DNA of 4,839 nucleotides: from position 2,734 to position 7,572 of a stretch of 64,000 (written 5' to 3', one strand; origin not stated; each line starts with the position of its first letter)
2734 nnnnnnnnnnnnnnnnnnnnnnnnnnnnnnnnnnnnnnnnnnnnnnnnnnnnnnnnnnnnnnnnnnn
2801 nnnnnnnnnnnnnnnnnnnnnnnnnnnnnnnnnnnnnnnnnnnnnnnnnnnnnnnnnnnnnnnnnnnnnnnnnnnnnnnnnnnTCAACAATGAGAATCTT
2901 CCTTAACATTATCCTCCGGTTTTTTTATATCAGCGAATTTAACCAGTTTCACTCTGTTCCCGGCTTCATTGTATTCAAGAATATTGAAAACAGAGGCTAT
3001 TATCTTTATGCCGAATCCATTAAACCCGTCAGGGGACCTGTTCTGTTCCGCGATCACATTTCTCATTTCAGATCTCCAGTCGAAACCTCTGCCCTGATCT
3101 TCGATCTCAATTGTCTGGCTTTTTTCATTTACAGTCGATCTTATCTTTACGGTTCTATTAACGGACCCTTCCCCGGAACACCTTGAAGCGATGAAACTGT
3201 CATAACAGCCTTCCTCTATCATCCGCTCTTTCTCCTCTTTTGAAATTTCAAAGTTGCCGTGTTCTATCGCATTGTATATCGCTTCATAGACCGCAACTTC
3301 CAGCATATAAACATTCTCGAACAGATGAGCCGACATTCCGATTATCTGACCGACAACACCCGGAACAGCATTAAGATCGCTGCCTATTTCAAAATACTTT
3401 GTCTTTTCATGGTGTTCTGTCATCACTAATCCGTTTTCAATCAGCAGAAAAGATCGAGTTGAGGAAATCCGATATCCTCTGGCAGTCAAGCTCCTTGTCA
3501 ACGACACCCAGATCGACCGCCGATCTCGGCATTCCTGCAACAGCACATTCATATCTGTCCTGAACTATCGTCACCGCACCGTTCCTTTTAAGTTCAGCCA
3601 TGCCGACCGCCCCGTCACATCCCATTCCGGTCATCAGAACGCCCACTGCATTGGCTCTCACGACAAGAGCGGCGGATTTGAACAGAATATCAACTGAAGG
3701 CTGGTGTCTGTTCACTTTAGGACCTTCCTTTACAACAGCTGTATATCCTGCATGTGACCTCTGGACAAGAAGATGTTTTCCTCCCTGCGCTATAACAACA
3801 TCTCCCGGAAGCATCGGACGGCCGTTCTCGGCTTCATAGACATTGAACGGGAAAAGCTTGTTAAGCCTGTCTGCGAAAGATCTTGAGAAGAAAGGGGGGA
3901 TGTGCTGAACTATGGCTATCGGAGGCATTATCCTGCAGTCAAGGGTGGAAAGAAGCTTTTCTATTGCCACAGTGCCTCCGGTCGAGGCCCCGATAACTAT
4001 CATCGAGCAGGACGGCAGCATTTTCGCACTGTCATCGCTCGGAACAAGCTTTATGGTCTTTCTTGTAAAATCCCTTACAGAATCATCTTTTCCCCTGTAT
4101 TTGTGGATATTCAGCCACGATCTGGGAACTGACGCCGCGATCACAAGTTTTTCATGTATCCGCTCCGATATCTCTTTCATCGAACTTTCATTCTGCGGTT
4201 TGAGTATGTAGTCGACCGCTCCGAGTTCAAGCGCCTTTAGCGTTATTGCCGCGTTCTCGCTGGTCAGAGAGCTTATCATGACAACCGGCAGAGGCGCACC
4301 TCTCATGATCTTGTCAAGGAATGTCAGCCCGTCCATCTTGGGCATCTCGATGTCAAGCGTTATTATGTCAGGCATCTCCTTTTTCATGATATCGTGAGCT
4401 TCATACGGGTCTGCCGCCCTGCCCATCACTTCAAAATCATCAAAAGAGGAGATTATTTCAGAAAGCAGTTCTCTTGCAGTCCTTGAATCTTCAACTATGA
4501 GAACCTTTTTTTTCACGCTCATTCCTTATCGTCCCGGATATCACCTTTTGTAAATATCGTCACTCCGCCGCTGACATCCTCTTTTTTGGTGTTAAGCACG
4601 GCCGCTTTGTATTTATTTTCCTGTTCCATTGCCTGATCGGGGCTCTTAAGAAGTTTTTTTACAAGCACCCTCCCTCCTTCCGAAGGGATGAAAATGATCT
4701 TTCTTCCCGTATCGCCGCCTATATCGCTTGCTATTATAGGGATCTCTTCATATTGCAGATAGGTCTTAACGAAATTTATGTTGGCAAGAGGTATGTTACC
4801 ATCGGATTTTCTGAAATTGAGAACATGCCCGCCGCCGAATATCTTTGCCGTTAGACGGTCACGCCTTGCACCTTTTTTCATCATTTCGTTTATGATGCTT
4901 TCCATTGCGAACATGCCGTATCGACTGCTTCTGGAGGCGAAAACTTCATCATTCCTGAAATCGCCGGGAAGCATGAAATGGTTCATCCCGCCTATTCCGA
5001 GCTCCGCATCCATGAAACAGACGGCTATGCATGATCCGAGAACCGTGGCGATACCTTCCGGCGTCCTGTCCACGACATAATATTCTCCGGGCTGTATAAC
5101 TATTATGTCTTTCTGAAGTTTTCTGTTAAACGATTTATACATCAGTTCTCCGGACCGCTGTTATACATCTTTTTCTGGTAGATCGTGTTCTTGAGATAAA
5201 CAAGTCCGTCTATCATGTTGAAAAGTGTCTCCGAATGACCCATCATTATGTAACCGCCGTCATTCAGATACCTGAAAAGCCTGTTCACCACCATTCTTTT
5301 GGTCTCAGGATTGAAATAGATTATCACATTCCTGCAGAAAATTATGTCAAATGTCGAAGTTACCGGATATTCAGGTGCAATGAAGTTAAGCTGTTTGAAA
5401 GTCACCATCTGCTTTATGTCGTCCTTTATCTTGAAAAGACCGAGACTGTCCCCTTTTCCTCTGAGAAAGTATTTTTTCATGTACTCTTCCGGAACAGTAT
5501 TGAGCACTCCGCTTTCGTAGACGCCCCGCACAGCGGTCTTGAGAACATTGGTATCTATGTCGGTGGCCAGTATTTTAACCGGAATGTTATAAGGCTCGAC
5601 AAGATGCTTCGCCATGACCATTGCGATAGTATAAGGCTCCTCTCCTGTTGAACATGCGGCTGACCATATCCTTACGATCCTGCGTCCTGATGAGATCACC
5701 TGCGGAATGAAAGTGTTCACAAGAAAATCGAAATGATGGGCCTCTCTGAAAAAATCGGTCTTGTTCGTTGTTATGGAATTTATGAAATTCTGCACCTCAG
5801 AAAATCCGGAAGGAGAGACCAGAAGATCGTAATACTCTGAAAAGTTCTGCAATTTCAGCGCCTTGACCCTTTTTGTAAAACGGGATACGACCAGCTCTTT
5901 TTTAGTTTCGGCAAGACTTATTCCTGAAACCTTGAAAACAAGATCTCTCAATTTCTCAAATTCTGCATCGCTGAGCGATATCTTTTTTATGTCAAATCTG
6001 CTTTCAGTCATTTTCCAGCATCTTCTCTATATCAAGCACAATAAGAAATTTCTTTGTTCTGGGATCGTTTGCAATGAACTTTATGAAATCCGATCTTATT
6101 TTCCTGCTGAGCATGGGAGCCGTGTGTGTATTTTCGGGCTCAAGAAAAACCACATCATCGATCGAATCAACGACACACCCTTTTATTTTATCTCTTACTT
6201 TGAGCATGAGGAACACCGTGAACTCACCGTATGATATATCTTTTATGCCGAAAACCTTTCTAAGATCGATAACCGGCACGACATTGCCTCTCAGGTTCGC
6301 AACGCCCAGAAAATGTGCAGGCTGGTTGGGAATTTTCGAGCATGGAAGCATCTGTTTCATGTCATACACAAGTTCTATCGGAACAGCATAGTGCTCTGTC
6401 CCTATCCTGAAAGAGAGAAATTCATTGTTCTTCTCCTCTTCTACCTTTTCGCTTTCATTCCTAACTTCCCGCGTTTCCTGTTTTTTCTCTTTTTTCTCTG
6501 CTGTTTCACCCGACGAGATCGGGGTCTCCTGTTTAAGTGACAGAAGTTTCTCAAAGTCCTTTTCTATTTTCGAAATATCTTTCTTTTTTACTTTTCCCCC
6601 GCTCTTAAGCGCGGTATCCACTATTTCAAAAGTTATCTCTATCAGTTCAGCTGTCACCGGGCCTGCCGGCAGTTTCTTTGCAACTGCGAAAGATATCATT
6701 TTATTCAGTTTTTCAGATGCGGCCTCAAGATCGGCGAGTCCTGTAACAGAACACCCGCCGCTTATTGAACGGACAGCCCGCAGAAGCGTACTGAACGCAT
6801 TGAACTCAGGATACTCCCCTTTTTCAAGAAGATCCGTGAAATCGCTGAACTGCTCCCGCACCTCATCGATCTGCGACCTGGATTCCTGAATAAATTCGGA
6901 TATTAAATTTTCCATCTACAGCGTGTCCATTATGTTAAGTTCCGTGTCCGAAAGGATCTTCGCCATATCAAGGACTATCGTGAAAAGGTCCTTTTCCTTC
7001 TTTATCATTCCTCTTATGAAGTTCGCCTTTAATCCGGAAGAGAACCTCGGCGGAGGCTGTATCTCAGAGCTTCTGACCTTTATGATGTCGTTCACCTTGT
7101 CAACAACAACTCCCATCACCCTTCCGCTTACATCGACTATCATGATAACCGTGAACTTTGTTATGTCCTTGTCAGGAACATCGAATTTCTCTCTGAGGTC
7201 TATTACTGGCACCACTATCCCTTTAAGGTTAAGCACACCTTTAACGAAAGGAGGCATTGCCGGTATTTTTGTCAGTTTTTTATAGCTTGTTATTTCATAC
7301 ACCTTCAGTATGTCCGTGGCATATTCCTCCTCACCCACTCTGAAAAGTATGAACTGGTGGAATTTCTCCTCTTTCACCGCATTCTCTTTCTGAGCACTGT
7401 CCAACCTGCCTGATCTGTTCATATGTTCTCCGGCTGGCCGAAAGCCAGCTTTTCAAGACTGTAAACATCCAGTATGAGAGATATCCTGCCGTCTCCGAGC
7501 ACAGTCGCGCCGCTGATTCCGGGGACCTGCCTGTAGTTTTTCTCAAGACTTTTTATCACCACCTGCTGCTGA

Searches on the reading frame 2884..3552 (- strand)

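Call 72: search_protein_families(library=pfam, proteins=[window:2884-3552:-], max_evalue=0.00001)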
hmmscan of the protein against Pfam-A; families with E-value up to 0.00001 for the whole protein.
window:2884-3552:- (222 aa): 1 family
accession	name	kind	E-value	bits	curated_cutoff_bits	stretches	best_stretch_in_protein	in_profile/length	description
PF13581.12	HATPase_c_2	-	6.6e-11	42.8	27.4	1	80-205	28-127/127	Histidine kinase-like ATPase domain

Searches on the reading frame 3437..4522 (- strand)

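Call 72: search_protein_families(library=pfam, proteins=[window:3437-4522:-], max_evalue=0.00001)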
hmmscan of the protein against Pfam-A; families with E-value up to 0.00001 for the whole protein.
window:3437-4522:- (361 aa): 2 families
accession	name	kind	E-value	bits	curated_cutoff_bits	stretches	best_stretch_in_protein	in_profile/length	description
PF01339.22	CheB_methylest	-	2.4e-56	190.6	24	1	175-353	1-173/174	CheB methylesterase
PF00072.30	Response_reg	-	2e-23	83.1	30.2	1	7-117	1-108/111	Response regulator receiver domain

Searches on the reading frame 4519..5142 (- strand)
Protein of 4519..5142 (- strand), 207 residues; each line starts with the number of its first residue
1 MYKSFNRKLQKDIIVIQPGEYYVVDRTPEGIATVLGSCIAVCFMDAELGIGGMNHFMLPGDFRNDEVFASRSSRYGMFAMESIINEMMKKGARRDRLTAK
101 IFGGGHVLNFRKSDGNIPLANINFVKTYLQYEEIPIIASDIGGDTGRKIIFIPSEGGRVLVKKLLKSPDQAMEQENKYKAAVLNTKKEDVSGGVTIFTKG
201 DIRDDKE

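Call 72: search_protein_families(library=pfam, proteins=[window:4519-5142:-], max_evalue=0.00001)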
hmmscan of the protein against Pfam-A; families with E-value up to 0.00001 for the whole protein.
window:4519-5142:- (207 aa): 1 family
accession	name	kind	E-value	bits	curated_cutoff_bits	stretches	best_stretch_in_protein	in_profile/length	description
PF03975.18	CheD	-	4e-28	98.2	25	1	57-162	1-107/108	CheD chemotactic sensory transduction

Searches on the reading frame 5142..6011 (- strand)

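Call 72: search_protein_families(library=pfam, proteins=[window:5142-6011:-], max_evalue=0.00001)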
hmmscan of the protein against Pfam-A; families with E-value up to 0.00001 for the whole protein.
window:5142-6011:- (289 aa): 2 families
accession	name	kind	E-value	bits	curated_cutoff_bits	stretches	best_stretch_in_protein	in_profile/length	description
PF01739.24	CheR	-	1.4e-61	207.8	27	1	83-267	1-183/195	CheR methyltransferase, SAM binding domain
PF03705.20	CheR_N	-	5.4e-14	52.1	27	1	16-66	1-51/53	CheR methyltransferase, all-alpha domain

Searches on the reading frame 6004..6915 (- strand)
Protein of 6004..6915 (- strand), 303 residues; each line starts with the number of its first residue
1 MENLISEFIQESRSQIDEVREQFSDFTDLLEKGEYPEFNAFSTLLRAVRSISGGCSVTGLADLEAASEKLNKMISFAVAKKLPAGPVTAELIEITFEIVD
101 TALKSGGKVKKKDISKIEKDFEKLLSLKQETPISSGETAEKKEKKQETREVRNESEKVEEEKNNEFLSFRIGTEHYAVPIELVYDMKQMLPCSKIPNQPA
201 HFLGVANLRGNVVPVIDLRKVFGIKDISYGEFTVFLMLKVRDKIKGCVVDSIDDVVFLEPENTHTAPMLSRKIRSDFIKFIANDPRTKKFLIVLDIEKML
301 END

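Call 72: search_protein_families(library=pfam, proteins=[window:6004-6915:-], max_evalue=0.00001)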
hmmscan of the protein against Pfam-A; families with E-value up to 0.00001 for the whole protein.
window:6004-6915:- (303 aa): 1 family
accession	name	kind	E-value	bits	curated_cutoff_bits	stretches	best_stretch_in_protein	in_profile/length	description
PF01584.24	CheW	-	7.3e-27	94.1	23.5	1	165-301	1-135/138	CheW-like domain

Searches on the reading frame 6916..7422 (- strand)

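Call 72: search_protein_families(library=pfam, proteins=[window:6916-7422:-], max_evalue=0.00001)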
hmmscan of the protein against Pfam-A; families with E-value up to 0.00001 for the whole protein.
window:6916-7422:- (168 aa): 1 family
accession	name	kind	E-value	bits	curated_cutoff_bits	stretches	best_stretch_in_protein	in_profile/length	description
PF01584.24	CheW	-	1.3e-38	132.2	23.5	1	23-160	1-137/138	CheW-like domain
